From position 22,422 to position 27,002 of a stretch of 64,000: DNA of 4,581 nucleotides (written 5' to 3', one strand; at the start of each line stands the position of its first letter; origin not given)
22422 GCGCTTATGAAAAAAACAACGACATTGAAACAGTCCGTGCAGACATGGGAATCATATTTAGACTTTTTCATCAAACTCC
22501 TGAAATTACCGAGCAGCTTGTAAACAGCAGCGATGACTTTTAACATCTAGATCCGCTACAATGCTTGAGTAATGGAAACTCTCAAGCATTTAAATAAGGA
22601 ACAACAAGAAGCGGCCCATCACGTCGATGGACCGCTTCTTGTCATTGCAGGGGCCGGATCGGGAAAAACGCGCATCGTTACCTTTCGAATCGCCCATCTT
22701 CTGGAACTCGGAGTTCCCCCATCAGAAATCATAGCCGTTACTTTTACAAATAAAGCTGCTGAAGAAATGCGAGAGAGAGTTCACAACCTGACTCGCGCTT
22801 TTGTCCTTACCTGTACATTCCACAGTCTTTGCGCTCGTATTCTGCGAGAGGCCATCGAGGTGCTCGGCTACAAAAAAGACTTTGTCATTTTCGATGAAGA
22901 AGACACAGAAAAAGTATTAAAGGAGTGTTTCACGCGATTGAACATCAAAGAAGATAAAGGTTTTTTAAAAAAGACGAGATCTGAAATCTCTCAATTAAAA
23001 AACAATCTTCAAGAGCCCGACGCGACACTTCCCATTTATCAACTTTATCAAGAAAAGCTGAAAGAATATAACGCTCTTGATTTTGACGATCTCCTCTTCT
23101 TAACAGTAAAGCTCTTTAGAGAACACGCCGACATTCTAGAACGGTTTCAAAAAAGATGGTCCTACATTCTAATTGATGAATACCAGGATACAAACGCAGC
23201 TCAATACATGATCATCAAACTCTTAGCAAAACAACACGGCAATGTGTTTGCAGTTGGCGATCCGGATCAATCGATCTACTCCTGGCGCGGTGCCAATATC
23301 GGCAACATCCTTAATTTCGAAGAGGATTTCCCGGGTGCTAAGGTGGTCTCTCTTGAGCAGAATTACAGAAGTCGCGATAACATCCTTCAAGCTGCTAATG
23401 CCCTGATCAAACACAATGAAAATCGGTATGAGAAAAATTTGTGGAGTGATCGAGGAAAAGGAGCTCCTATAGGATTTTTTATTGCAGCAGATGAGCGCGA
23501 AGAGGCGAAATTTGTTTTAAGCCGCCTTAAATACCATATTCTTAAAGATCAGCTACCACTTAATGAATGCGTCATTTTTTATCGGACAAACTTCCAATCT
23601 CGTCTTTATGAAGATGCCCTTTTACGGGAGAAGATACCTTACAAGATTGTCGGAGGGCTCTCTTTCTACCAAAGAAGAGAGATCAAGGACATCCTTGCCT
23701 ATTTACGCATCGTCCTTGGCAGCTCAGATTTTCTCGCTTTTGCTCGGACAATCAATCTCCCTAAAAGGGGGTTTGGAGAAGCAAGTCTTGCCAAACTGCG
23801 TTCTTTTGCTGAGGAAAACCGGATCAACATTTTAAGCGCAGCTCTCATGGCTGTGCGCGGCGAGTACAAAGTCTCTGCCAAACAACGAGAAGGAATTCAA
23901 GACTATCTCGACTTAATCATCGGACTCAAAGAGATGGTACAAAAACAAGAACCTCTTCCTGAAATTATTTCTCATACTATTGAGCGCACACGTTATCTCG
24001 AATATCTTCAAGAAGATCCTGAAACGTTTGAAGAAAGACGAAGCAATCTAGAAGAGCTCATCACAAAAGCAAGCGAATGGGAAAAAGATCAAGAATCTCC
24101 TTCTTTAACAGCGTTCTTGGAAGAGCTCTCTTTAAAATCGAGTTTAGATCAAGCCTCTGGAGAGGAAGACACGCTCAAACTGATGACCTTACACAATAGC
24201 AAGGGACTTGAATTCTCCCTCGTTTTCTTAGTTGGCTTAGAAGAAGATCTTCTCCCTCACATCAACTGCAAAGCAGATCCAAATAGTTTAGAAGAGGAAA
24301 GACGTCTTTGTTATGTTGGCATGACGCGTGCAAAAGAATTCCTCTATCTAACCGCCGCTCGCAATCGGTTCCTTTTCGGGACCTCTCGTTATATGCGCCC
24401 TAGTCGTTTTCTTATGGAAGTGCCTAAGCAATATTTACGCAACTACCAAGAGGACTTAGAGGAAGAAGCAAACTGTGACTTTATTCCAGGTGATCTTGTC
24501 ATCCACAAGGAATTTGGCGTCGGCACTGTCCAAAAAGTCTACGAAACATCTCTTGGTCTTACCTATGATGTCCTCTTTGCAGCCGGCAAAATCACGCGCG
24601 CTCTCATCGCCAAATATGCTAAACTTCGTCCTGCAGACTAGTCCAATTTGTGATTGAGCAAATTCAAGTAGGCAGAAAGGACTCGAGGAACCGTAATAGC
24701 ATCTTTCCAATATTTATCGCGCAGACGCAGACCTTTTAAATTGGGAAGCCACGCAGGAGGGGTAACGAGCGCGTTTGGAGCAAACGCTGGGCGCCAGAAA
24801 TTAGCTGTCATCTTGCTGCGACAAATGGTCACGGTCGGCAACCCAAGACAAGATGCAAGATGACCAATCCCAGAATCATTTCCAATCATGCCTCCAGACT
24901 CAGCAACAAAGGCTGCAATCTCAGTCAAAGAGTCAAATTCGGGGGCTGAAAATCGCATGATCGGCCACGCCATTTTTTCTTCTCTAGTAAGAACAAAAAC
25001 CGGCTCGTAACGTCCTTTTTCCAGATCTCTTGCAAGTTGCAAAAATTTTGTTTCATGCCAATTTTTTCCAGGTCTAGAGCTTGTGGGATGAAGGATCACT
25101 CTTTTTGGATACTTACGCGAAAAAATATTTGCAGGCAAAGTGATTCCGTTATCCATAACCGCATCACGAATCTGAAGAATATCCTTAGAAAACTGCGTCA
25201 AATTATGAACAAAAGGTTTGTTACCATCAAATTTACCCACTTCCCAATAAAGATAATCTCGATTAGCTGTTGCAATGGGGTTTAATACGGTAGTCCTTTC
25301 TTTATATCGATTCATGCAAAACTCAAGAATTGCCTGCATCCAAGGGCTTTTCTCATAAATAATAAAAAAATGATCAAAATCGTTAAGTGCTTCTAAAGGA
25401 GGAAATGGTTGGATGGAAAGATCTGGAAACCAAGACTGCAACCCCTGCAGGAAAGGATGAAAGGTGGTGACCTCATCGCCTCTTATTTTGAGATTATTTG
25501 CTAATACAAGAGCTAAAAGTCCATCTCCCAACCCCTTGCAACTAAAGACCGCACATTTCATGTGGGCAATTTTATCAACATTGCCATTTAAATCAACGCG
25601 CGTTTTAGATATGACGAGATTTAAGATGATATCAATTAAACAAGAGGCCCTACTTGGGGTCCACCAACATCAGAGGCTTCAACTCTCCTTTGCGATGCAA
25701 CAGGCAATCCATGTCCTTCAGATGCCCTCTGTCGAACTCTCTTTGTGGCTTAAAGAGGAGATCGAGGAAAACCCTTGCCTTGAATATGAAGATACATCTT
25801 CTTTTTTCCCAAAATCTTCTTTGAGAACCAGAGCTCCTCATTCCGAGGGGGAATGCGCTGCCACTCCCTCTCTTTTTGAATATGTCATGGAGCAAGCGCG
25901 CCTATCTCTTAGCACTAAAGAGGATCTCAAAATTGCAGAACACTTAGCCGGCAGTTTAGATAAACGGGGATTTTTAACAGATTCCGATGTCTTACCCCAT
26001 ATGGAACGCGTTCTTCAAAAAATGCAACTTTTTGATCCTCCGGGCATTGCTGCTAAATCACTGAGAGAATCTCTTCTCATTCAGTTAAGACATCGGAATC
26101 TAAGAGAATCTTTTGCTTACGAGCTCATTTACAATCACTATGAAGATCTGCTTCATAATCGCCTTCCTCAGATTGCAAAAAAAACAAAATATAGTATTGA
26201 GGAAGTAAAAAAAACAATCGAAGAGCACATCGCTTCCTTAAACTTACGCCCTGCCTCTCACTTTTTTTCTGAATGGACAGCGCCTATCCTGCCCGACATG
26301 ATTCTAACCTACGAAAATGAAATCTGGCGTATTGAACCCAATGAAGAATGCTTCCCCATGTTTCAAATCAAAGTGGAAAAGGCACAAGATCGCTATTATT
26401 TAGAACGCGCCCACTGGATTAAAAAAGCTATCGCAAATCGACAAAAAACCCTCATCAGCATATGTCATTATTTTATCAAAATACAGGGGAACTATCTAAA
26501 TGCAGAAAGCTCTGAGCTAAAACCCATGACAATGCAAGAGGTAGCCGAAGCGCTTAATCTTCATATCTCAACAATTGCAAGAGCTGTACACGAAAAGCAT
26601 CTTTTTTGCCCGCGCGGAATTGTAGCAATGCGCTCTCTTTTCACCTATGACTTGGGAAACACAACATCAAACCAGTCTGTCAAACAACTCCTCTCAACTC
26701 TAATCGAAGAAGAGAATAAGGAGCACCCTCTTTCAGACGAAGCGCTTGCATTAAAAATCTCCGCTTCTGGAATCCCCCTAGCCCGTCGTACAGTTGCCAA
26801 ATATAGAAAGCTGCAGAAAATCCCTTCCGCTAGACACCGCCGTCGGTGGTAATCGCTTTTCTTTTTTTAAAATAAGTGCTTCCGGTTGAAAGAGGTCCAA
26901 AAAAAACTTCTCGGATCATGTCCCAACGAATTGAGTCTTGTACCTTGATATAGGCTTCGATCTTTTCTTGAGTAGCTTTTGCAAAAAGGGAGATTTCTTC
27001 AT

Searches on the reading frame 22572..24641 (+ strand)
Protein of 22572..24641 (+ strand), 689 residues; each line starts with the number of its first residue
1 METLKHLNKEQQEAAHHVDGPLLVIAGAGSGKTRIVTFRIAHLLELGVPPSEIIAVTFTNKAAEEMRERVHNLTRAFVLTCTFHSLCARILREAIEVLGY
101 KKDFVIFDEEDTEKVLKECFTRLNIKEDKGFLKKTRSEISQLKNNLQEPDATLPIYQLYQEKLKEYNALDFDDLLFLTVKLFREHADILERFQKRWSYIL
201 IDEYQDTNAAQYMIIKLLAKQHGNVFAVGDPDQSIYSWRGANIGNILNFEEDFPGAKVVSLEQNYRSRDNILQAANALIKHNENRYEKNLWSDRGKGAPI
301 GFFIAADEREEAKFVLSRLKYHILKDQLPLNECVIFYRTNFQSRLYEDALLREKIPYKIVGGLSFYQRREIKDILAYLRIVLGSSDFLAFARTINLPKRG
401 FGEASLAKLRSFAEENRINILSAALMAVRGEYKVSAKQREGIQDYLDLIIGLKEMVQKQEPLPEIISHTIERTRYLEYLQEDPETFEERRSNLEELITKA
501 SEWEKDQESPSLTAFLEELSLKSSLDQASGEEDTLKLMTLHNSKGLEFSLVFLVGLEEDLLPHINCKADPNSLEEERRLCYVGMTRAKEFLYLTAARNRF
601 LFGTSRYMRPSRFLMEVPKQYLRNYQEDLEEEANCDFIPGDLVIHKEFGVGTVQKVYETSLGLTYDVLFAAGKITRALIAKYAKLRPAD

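Call 5: search_protein_families(library=pfam, proteins=[window:22572-24641:+], max_evalue=0.001)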
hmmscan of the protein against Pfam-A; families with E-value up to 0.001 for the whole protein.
window:22572-24641:+ (689 aa): 6 families
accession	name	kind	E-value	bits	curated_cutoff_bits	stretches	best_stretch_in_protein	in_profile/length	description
PF00580.27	UvrD-helicase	-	3e-88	296.4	23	1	7-254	1-271/271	UvrD/REP helicase N-terminal domain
PF13361.12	UvrD_C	-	1.5e-67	228.9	25.6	1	260-597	2-349/350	UvrD-like helicase C-terminal domain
PF13245.12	AAA_19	-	1.5e-24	87.1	25.1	1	12-237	2-132/134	AAA domain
PF13604.12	AAA_30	-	6e-10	39.6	27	1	6-71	1-67/191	AAA domain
PF13538.12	UvrD_C_2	-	4.8e-08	33.2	27.4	1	538-593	5-51/52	UvrD-like helicase C-terminal domain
PF01443.25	Viral_helicase1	-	1.3e-06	28.8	21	0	527-592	177-225/228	Viral superfamily 1 RNA helicase core domain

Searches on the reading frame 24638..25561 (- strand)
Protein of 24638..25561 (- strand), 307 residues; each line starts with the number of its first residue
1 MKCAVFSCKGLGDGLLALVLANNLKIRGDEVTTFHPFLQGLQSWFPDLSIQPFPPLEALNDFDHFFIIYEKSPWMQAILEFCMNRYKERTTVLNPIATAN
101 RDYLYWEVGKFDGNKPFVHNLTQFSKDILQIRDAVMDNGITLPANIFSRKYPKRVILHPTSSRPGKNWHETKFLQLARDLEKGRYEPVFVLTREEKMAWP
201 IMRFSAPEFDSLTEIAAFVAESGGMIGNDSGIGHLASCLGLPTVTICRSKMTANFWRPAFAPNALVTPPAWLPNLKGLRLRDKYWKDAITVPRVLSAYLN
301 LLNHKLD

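Call 3: search_protein_families(library=pfam, proteins=[window:24638-25561:-], max_evalue=0.01)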
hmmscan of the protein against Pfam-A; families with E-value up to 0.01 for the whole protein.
window:24638-25561:- (307 aa): 1 family
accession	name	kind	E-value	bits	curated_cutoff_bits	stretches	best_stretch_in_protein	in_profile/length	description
PF01075.23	Glyco_transf_9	-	8.4e-10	38.8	22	1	152-249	106-211/247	Glycosyltransferase family 9 (heptosyltransferase)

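Call 4: search_protein_families(library=ncbifam, proteins=[window:24638-25561:-], max_evalue=0.01)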
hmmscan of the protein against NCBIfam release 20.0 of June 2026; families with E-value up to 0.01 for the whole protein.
window:24638-25561:- (307 aa): 4 families
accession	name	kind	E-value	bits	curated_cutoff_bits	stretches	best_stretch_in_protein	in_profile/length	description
TIGR02193.1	heptsyl_trn_I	equivalog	9.9e-11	41.4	185.3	1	149-248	178-282/320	lipopolysaccharide heptosyltransferase I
TIGR02201.1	heptsyl_trn_III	equivalog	0.00092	18.4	170.2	1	155-261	184-299/344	putative lipopolysaccharide heptosyltransferase III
NF007742.0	PRK10422.1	equivalog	0.0027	16.6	467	0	155-259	186-299/352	lipopolysaccharide core heptosyltransferase RfaQ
TIGR02195.1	heptsyl_trn_II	equivalog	0.0041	16.3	134.6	1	163-247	186-282/339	lipopolysaccharide heptosyltransferase II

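Call 70: find_homologous_proteins(query=window:24638-25561:-, max_evalue=1e-10)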
Query window:24638-25561:- (307 aa): 705 proteins with E <= 1e-10 among 2673 candidates; the best 120 are listed.
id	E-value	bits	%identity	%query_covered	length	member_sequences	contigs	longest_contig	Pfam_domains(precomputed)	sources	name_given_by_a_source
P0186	2.5e-212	722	100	100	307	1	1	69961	PF01075.24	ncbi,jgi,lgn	jgi:hypothetical protein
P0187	8.9e-165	566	80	98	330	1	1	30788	PF01075.24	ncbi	ncbi:MAG: glycosyltransferase family 9 protein [Chlamydiota bacterium]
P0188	1.3e-137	476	66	99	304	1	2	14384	PF01075.24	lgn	-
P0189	4.5e-135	468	66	99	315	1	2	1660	PF01075.24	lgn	-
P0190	2.1e-133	462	66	98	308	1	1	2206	PF01075.24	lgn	-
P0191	6.4e-132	458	64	98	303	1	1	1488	PF01075.24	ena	-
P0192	1.1e-130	454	62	99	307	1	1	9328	PF01075.24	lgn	-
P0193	5.2e-127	441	63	97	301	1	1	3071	PF01075.24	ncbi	-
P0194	1.6e-124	433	60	98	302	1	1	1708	PF01075.24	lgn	-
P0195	2.7e-124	433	63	97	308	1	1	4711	PF01075.24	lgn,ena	-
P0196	2.9e-124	432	59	97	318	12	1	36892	PF01075.24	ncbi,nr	ncbi:MAG: hypothetical protein JSR39_03745 [Verrucomicrobia bacterium]|nr:hypothetical protein [Verr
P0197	1.1e-122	427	59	99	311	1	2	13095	PF01075.24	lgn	-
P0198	2.3e-122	426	62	96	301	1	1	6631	PF01075.24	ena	-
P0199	3.1e-122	426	59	97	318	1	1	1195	PF01075.24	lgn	-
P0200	1.9e-121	423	61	95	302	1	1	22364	PF01075.24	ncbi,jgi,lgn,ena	-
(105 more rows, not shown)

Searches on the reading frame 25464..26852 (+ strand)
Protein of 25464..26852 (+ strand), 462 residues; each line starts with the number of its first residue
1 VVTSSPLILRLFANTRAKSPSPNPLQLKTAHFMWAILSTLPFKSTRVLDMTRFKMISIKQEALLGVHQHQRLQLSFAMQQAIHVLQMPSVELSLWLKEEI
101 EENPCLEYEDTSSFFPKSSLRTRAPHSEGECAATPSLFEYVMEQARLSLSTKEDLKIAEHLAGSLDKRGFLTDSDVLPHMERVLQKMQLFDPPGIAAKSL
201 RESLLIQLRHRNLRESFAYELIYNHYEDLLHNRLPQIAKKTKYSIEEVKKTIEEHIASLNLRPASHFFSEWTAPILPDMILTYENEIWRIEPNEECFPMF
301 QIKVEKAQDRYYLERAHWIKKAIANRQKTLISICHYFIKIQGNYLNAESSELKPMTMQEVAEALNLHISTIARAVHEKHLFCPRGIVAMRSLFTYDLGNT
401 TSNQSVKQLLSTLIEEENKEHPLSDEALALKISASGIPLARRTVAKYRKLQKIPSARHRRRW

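Call 5: search_protein_families(library=pfam, proteins=[window:25464-26852:+], max_evalue=0.001)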
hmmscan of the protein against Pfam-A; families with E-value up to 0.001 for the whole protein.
window:25464-26852:+ (462 aa): 4 families
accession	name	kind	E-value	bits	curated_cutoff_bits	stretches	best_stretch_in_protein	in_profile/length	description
PF04552.19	Sigma54_DBD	-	1.2e-43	149.1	22.8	1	313-461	8-160/160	Sigma-54, DNA binding domain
PF04963.19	Sigma54_CBD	-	8.8e-38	130.3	22.9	1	131-303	6-182/185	Sigma-54 factor, core binding domain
PF00309.25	Sigma54_AID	-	2e-14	53.6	23.8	1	66-107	4-45/46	Sigma-54 factor, Activator interacting domain (AID)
PF12728.13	HTH_17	-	4.8e-05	24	27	0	355-382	2-30/51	Helix-turn-helix domain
